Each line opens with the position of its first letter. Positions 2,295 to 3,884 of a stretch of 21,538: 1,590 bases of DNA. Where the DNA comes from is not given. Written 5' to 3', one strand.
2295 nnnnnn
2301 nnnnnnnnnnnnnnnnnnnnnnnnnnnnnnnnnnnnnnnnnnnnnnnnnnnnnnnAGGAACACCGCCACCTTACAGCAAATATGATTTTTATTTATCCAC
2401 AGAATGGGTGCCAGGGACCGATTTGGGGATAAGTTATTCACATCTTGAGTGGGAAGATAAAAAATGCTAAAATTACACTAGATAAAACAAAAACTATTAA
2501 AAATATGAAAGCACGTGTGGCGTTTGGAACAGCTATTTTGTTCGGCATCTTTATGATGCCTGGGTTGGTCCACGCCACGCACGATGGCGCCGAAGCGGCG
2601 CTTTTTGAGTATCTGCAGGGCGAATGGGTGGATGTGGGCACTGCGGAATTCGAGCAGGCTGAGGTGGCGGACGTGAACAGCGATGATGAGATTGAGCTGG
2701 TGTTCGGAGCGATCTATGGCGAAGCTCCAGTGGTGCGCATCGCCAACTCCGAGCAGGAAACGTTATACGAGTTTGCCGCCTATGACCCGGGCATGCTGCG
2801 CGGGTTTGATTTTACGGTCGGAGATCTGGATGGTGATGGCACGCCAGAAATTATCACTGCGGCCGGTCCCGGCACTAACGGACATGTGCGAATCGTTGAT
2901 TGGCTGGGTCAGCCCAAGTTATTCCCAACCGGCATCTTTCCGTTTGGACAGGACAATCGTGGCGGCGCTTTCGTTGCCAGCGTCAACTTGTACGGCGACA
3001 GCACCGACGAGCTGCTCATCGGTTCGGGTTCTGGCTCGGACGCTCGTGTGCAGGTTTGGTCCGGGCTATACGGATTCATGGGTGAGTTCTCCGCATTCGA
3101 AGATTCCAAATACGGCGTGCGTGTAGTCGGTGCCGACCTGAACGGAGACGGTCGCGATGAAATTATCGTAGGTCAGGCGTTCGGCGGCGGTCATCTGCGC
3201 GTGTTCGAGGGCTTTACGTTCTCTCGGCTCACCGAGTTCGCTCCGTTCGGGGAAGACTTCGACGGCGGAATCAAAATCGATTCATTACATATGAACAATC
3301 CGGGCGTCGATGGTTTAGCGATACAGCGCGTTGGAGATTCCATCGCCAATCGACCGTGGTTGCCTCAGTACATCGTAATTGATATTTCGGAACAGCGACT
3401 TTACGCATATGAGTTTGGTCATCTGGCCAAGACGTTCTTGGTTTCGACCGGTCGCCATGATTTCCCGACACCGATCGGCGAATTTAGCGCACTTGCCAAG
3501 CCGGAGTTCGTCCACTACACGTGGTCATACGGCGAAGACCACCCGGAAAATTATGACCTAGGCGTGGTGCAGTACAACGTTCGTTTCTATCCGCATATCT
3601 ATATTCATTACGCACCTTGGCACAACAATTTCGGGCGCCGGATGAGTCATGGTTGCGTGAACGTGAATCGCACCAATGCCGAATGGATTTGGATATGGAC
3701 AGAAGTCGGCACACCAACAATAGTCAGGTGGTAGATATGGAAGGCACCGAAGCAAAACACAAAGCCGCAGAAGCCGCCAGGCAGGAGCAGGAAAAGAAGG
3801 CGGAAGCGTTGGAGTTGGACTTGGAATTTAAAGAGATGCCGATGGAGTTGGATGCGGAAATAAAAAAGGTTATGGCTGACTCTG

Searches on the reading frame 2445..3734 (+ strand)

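Call 45: search_protein_families(library=pfam, proteins=[window:2445-3734:+], max_evalue=0.001)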
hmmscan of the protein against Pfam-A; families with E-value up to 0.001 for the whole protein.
window:2445-3734:+ (429 aa): 3 families
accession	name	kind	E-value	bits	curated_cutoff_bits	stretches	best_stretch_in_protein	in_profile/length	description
PF03734.19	YkuD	-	2.5e-25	90.2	23.4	1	308-427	2-146/146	L,D-transpeptidase catalytic domain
PF13517.12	FG-GAP_3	-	2.3e-09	38.1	26.9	2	76-137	1-60/61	FG-GAP-like repeat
PF01839.29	FG-GAP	-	2.8e-09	37.1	22.1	2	224-247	2-25/37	FG-GAP repeat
